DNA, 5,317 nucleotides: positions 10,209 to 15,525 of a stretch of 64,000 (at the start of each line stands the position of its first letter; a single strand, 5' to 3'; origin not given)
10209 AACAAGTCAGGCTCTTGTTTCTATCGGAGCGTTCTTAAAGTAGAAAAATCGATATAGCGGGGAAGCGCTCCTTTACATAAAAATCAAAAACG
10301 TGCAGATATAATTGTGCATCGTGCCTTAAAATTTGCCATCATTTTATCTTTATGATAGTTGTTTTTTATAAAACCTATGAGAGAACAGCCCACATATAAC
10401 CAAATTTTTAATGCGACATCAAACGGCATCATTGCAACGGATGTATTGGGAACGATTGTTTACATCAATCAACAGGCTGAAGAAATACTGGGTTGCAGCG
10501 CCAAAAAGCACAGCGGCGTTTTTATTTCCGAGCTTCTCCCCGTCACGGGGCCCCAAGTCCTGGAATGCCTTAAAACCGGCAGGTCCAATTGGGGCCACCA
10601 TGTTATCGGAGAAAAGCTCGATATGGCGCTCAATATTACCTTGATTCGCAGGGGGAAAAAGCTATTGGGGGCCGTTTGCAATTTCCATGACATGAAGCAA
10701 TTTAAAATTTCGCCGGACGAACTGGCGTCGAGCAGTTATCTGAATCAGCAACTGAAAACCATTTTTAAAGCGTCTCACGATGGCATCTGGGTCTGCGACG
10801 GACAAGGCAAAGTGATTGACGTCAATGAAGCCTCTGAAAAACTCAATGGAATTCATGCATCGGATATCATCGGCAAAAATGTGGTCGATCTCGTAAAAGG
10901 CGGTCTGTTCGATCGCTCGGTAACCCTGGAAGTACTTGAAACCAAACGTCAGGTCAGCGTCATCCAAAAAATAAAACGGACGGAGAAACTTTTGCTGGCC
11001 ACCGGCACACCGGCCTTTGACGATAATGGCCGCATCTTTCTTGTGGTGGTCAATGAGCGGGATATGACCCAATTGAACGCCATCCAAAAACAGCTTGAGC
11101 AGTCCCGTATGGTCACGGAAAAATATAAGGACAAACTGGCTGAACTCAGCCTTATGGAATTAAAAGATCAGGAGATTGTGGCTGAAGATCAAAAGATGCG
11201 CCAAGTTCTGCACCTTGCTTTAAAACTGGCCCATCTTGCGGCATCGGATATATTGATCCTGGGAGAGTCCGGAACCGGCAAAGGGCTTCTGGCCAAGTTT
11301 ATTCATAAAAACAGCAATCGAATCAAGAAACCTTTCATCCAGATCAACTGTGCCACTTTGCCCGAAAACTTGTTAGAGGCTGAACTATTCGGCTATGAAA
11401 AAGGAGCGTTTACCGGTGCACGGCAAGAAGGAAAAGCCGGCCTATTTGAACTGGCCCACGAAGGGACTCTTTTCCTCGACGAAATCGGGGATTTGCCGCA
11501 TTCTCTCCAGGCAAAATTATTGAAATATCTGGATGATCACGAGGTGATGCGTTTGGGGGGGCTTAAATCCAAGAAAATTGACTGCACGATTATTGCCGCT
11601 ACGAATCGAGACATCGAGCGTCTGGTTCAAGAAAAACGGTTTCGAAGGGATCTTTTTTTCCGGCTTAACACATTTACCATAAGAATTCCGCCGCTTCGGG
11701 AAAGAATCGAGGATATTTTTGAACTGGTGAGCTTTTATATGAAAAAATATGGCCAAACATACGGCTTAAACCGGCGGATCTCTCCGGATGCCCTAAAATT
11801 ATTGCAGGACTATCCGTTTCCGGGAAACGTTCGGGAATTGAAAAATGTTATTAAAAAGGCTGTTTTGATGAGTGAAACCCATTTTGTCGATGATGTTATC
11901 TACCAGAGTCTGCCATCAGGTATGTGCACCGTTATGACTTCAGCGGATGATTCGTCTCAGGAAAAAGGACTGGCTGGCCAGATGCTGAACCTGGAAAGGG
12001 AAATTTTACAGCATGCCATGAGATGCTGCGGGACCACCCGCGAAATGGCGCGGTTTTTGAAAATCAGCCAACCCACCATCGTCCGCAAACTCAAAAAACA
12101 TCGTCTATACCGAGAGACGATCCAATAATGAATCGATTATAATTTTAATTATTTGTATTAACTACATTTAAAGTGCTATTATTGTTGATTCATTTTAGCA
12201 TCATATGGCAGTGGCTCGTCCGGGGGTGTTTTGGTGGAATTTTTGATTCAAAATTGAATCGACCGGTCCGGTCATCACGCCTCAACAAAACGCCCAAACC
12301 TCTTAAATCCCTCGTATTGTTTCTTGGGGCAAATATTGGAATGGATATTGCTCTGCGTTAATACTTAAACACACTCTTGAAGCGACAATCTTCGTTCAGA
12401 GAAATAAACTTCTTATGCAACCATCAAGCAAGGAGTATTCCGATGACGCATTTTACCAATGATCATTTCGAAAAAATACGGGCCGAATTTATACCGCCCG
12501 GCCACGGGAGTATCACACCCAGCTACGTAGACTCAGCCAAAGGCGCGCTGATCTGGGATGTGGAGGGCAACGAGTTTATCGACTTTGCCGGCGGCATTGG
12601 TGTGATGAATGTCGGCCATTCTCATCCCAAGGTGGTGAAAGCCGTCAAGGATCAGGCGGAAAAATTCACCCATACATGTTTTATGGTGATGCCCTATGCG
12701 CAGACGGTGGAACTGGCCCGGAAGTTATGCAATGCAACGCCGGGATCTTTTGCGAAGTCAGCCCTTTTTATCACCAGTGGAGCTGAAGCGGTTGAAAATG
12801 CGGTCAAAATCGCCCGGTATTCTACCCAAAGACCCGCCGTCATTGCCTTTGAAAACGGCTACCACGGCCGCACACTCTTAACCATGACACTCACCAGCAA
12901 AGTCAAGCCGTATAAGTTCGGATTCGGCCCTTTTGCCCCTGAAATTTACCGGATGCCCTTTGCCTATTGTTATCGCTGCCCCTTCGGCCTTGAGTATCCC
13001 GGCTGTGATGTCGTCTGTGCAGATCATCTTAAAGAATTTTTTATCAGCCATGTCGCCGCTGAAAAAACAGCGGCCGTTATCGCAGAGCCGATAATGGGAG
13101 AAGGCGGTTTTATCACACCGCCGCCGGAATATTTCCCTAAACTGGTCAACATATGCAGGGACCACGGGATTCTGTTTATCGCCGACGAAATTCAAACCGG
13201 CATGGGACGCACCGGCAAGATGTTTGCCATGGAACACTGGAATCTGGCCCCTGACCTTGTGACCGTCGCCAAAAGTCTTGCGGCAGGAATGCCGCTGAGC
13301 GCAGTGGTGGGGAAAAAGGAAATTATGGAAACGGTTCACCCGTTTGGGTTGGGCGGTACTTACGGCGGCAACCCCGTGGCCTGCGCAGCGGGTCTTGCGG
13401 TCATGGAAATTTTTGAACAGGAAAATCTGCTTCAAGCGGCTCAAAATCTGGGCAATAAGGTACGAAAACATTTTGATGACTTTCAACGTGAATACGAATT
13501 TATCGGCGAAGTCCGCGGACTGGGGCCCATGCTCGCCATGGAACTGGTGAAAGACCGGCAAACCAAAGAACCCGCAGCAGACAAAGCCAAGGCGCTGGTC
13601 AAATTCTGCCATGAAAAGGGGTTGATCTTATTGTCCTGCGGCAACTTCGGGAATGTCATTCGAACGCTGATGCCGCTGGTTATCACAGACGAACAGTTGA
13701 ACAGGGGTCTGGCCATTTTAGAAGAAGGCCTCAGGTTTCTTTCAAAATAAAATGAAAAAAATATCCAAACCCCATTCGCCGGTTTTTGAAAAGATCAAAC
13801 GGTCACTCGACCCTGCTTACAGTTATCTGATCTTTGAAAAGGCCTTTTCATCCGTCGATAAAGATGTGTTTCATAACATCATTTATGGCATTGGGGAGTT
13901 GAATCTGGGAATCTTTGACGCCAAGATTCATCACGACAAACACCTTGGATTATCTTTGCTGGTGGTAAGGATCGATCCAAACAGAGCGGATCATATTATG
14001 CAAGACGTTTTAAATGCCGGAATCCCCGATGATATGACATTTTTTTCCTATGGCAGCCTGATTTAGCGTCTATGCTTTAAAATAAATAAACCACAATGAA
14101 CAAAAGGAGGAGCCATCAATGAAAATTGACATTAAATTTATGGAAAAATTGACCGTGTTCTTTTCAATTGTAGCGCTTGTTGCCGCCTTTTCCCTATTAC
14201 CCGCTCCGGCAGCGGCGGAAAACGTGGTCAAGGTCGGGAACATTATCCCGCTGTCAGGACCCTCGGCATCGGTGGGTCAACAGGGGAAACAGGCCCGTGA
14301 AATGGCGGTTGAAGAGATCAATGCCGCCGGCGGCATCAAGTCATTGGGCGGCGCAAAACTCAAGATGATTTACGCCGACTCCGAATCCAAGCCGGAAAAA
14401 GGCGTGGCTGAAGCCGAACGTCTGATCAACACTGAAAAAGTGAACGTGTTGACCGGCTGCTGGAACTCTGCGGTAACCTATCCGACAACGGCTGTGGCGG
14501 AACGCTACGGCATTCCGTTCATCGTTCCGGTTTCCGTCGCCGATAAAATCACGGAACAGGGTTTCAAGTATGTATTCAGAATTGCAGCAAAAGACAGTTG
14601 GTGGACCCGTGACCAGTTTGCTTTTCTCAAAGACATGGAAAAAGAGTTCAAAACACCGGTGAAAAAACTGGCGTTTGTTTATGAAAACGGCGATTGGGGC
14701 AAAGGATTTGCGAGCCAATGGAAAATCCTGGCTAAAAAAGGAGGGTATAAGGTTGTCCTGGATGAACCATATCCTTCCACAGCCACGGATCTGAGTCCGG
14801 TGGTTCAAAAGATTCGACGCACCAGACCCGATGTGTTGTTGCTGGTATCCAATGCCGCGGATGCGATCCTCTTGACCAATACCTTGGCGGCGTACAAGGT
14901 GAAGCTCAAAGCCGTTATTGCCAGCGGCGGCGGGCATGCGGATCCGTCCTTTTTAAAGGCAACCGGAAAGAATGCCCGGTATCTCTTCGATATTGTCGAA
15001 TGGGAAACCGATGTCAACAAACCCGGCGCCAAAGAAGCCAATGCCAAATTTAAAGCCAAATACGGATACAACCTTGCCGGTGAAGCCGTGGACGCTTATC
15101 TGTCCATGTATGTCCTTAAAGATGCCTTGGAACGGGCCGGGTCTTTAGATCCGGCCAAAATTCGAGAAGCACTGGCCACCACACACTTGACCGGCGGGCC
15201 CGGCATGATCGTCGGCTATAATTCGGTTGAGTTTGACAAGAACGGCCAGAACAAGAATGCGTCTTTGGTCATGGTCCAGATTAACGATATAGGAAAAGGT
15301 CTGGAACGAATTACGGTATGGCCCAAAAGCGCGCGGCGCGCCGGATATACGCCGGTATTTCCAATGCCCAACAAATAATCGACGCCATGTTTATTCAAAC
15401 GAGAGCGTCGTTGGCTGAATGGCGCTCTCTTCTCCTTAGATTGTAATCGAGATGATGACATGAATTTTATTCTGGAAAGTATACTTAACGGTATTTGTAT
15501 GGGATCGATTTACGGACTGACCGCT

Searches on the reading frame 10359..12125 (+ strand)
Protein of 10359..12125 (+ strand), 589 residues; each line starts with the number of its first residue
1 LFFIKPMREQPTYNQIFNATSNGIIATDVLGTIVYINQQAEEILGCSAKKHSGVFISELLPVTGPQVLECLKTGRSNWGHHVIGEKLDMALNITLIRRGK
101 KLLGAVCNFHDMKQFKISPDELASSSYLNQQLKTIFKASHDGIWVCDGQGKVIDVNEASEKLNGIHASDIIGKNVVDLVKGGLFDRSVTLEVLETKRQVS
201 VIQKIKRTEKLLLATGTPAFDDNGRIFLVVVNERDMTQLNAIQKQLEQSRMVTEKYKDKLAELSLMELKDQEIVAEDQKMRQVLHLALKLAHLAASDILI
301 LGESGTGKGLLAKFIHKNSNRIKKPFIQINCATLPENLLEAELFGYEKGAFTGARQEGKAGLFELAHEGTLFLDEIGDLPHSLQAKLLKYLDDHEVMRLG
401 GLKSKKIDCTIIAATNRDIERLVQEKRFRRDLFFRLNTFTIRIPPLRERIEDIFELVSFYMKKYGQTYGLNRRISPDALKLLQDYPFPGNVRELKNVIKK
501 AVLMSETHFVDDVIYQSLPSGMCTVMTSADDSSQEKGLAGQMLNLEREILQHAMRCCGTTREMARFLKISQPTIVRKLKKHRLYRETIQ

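Call 55: search_protein_families(library=pfam, proteins=[window:10359-12125:+], max_evalue=0.00001)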
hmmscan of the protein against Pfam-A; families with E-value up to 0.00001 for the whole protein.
window:10359-12125:+ (589 aa): 10 families
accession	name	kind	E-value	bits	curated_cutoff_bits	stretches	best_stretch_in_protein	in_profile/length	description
PF00158.32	Sigma54_activat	-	1e-64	217.7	20.2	1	273-441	1-167/168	Sigma-54 interaction domain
PF14532.12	Sigma54_activ_2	-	2.4e-21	76.8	25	1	284-446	10-138/138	Sigma-54 interaction domain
PF25601.1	AAA_lid_14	-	8.6e-19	67.6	27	1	447-511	1-66/87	AAA+ ATPase lid domain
PF00989.32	PAS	-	3e-18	66.3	22.6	1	131-231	2-110/113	PAS fold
PF13426.13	PAS_9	-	6.9e-16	58.8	27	1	141-238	2-103/103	PAS domain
PF13188.13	PAS_8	-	3.5e-15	55.7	21.8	1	13-66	3-53/65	PAS domain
PF08448.16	PAS_4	-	1.1e-14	55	23.1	1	136-239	1-108/110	PAS fold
PF00004.35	AAA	-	3.3e-09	37.7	21.2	1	298-434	1-129/131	ATPase family associated with various cellular activities (AAA)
PF01078.27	Mg_chelatase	-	4.6e-07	29.9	20.3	0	349-397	88-136/207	Magnesium chelatase, subunit ChlI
PF07724.20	AAA_2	-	6.7e-07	29.9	27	1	296-428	4-136/166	AAA domain (Cdc48 subfamily)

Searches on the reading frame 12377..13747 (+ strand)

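Call 55: search_protein_families(library=pfam, proteins=[window:12377-13747:+], max_evalue=0.00001)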
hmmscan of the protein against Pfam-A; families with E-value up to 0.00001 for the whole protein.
window:12377-13747:+ (457 aa): 1 family
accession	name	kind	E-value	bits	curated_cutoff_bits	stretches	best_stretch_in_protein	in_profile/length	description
PF00202.27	Aminotran_3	-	6.3e-133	443.8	30.5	1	49-450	11-401/403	Aminotransferase class-III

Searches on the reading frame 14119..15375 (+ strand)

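Call 56: search_protein_families(library=pfam, proteins=[window:14119-15375:+], max_evalue=0.00001)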
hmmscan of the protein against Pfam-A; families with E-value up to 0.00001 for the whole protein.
window:14119-15375:+ (419 aa): 3 families
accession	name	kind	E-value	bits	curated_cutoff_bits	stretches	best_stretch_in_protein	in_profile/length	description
PF13458.12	Peripla_BP_6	-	2.3e-66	225.3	31.7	1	37-389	2-339/343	Periplasmic binding protein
PF13433.12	Peripla_BP_5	-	1.6e-23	83.9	27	1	37-363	1-317/363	Periplasmic binding protein domain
PF01094.35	ANF_receptor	-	1.2e-14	54.5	25.4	1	57-389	3-351/353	Receptor family ligand binding region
